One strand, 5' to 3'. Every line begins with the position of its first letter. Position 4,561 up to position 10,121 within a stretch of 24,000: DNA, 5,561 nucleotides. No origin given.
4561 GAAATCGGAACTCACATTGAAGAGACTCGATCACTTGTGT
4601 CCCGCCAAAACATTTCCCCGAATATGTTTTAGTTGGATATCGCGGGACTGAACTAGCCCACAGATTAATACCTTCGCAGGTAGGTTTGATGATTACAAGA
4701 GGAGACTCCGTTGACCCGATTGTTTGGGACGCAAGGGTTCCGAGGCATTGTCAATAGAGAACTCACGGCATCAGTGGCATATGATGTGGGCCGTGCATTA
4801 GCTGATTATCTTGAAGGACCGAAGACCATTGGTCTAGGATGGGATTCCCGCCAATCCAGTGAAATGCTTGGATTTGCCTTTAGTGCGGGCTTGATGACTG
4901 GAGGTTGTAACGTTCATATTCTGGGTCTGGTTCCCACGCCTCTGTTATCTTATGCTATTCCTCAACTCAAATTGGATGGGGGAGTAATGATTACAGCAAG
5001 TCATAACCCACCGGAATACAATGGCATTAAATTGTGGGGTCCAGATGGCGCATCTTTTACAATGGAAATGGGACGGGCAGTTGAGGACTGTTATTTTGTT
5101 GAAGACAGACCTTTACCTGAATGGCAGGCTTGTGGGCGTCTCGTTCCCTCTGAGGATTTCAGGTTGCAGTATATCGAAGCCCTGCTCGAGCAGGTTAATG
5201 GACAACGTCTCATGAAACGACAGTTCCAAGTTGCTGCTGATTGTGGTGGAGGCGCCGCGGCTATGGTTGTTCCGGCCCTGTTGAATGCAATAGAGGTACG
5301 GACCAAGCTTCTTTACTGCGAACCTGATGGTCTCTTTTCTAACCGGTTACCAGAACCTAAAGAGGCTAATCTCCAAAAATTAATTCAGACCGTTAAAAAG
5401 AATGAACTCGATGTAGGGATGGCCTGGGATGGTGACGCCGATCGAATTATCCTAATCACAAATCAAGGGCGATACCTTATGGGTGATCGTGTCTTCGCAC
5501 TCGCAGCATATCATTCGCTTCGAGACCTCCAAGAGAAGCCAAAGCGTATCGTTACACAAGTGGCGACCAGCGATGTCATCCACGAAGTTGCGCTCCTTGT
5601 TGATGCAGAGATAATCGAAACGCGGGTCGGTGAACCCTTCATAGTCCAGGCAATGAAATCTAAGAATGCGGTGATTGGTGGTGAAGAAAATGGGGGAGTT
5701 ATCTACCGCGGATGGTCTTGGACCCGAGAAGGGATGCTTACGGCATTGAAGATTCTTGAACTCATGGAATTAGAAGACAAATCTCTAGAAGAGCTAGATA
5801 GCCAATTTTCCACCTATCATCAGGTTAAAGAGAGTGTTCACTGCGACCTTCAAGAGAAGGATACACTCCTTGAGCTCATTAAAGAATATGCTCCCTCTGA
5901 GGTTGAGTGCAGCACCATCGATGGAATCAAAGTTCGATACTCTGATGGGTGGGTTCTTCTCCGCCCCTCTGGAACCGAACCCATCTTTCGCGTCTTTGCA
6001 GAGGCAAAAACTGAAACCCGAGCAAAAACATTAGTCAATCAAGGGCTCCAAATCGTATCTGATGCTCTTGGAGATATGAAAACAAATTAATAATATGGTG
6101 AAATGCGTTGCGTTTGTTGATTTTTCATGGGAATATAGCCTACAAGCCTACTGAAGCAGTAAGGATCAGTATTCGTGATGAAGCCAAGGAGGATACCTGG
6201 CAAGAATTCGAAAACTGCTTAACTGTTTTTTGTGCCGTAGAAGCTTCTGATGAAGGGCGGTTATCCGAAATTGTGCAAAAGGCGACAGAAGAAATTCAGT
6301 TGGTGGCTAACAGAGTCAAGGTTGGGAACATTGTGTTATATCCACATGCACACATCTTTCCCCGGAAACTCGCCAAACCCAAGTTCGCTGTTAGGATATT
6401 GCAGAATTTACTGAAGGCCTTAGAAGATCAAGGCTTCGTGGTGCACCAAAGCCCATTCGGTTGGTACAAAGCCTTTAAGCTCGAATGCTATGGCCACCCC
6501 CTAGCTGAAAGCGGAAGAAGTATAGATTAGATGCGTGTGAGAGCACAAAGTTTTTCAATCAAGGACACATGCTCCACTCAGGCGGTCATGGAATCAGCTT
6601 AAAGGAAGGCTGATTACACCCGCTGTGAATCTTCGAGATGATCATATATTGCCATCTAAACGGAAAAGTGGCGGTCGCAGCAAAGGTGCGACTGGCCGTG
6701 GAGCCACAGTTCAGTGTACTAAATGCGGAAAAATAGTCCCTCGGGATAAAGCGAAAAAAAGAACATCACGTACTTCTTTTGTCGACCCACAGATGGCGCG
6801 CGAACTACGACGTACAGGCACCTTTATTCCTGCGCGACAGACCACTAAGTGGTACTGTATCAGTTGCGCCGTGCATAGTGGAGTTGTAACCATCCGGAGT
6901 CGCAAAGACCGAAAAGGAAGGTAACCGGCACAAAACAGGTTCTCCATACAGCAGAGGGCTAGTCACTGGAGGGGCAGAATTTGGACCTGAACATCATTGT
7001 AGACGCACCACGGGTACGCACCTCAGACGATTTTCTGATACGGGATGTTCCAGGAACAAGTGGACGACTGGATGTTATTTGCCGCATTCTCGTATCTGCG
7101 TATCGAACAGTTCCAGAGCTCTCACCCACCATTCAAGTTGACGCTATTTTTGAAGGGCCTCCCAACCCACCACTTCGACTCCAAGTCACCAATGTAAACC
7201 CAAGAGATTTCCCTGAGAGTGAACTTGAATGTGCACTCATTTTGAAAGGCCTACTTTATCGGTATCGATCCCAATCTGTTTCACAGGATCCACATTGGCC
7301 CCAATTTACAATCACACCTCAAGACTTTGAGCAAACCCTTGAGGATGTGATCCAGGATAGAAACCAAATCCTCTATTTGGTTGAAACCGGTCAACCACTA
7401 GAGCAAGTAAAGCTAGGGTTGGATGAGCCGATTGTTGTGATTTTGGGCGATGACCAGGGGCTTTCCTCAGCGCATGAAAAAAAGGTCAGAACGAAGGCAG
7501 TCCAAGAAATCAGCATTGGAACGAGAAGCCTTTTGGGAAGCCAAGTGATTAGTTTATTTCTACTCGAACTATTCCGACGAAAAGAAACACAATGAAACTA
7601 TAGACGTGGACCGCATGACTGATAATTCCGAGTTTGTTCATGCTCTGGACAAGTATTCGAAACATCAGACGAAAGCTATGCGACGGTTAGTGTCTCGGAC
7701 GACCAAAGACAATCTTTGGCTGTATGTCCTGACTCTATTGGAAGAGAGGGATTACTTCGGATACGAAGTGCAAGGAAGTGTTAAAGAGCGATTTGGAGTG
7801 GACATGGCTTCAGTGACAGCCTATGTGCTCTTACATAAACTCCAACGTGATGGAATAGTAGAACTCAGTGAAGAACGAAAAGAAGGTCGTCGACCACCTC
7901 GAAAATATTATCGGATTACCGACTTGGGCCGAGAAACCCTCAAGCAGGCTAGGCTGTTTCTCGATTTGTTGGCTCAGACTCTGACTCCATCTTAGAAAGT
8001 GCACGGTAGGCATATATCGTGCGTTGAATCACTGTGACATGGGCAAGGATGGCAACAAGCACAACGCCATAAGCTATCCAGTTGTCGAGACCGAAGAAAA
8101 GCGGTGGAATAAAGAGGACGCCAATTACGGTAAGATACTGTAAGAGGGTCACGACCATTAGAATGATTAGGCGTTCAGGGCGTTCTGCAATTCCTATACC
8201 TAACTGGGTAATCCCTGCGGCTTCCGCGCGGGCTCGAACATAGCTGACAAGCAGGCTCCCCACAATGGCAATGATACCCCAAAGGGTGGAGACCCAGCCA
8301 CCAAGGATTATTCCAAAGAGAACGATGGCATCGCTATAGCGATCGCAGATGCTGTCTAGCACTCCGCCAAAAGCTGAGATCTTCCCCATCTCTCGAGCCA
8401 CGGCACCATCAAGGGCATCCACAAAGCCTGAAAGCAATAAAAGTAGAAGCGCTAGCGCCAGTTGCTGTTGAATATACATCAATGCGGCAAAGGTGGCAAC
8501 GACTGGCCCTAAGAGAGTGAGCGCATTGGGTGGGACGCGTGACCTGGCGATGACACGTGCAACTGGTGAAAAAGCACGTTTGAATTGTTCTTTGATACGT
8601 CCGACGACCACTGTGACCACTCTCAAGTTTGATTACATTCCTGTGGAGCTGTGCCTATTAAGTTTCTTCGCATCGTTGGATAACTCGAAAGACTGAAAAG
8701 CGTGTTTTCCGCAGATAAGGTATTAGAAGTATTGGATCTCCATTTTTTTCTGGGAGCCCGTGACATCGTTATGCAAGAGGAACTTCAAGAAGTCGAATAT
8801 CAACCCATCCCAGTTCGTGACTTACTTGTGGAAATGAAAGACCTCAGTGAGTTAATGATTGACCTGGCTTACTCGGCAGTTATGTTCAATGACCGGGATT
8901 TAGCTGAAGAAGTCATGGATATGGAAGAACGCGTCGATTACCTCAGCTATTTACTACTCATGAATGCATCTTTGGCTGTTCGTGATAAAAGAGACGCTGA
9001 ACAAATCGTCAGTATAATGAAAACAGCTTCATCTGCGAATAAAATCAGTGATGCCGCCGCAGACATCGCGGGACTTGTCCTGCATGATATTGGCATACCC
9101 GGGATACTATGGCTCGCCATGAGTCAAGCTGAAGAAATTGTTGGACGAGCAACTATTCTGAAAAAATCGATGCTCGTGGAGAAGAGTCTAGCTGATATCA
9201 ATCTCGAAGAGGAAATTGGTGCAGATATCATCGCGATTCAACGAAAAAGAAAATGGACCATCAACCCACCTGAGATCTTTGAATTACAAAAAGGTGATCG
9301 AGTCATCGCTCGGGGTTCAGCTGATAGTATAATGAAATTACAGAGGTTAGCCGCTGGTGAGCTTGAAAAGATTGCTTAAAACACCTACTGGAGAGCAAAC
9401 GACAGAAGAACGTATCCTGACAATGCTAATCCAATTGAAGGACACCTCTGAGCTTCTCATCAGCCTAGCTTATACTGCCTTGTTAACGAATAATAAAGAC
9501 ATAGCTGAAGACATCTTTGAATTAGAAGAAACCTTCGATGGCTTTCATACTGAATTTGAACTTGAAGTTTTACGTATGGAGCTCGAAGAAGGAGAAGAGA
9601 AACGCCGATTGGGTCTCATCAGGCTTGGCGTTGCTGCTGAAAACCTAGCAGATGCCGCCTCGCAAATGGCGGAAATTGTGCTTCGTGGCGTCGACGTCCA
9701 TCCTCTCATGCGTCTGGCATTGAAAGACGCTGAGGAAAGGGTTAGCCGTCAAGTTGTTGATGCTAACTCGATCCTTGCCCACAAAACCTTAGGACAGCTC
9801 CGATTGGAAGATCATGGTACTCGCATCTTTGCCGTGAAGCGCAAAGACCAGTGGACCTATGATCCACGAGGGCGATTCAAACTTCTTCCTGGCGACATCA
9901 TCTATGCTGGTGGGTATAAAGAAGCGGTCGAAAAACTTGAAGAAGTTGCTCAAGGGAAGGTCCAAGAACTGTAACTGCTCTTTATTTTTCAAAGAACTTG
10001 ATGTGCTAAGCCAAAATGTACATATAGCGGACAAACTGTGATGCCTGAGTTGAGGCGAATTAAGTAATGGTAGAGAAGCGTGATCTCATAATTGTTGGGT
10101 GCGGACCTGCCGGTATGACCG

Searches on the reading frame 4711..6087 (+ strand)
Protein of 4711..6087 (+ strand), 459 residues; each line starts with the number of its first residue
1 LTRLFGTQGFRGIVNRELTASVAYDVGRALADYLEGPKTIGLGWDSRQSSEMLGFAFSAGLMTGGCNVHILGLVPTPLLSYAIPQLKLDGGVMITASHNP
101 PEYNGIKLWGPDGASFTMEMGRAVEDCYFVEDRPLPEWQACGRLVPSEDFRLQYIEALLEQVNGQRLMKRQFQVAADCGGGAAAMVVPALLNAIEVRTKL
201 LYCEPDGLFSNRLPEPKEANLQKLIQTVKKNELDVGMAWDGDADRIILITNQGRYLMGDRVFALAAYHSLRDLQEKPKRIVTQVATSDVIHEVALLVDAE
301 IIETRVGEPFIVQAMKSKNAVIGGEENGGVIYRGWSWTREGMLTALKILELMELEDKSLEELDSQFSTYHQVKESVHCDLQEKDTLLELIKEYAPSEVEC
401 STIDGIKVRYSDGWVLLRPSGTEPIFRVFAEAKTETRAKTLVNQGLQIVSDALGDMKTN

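Call 8: search_protein_families(library=pfam, proteins=[window:4711-6087:+], max_evalue=0.001)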
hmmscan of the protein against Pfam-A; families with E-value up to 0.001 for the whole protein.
window:4711-6087:+ (459 aa): 4 families
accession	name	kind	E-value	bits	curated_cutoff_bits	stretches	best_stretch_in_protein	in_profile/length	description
PF02878.22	PGM_PMM_I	-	9e-41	139.2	22.5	1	3-130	2-133/138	Phosphoglucomutase/phosphomannomutase, alpha/beta/alpha domain I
PF02879.22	PGM_PMM_II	-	2.3e-26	92.8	29.3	1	153-253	2-103/103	Phosphoglucomutase/phosphomannomutase, alpha/beta/alpha domain II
PF02880.22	PGM_PMM_III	-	2.1e-22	79.8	20.7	1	258-364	2-110/115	Phosphoglucomutase/phosphomannomutase, alpha/beta/alpha domain III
PF00408.26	PGM_PMM_IV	-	5.1e-11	42.9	23.1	1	378-443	4-63/68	Phosphoglucomutase/phosphomannomutase, C-terminal domain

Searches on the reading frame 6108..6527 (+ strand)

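Call 8: search_protein_families(library=pfam, proteins=[window:6108-6527:+], max_evalue=0.001)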
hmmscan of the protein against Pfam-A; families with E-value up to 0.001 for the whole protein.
window:6108-6527:+ (140 aa): 1 family
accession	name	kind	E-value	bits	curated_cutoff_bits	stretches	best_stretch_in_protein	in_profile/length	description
PF08915.16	tRNA-Thr_ED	-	3.5e-39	134.5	30.2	1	1-139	1-137/137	Archaea-specific editing domain of threonyl-tRNA synthetase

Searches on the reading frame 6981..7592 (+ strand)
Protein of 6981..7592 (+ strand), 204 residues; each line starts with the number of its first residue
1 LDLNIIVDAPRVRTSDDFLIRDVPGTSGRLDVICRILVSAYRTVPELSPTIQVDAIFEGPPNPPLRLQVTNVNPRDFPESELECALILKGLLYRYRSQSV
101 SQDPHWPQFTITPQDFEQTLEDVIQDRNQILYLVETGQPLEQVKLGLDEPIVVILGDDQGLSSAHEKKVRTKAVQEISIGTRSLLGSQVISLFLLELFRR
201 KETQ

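Call 8: search_protein_families(library=pfam, proteins=[window:6981-7592:+], max_evalue=0.001)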
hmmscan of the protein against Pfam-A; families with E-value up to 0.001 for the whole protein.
window:6981-7592:+ (204 aa): 1 family
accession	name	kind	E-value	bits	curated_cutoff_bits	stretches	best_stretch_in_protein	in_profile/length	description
PF04013.17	Methyltrn_RNA_2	-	4.7e-22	79.1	25.5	1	6-193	5-189/198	Putative SAM-dependent RNA methyltransferase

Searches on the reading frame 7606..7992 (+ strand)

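Call 8: search_protein_families(library=pfam, proteins=[window:7606-7992:+], max_evalue=0.001)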
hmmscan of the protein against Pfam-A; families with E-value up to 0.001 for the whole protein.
window:7606-7992:+ (129 aa): 1 family
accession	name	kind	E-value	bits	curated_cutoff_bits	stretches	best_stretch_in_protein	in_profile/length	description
PF03551.20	PadR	-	2.4e-16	59.9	27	1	41-113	1-74/75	Transcriptional regulator PadR-like family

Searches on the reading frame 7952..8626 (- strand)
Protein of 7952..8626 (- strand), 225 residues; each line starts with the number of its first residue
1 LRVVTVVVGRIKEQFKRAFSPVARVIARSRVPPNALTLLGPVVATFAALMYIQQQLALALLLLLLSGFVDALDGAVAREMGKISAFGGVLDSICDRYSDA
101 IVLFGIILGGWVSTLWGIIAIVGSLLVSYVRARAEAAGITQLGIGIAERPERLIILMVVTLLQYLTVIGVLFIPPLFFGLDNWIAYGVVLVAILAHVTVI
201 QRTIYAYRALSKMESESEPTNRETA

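Call 8: search_protein_families(library=pfam, proteins=[window:7952-8626:-], max_evalue=0.001)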
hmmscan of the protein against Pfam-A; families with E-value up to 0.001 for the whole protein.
window:7952-8626:- (225 aa): 1 family
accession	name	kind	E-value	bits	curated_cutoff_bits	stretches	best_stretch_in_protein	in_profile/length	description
PF01066.26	CDP-OH_P_transf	-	6.1e-16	59.6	22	1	33-188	4-146/152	CDP-alcohol phosphatidyltransferase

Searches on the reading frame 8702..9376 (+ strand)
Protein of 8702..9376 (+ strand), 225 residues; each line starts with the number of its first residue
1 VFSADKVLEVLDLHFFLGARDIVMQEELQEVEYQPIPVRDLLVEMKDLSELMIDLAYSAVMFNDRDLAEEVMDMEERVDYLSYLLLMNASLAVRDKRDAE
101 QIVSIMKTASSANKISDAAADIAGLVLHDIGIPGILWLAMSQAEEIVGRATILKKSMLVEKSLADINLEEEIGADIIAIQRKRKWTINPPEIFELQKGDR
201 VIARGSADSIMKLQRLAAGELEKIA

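Call 8: search_protein_families(library=pfam, proteins=[window:8702-9376:+], max_evalue=0.001)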
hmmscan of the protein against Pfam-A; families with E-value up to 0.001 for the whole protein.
window:8702-9376:+ (225 aa): 2 families
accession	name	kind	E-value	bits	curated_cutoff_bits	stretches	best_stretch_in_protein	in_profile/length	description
PF02080.26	TrkA_C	-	4.5e-12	46.1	27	1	150-216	4-69/71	TrkA-C domain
PF01895.24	PhoU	-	5.4e-11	43.1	23.5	1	42-124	1-87/89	PhoU domain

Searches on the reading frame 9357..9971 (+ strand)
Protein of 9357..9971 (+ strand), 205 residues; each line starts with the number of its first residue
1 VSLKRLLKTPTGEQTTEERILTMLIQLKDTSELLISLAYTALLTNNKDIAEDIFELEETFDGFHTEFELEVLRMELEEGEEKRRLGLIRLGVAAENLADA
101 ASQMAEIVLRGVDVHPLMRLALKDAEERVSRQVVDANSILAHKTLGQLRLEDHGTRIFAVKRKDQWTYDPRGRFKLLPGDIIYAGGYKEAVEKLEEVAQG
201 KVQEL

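Call 9: search_protein_families(library=pfam, proteins=[window:9357-9971:+], max_evalue=0.001)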
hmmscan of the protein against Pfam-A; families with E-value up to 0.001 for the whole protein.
window:9357-9971:+ (205 aa): 2 families
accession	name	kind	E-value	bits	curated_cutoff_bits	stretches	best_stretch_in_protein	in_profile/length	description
PF02080.26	TrkA_C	-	5.4e-12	45.9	27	1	133-196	5-68/71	TrkA-C domain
PF01895.24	PhoU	-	7.1e-08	33.2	23.5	1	25-108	2-89/89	PhoU domain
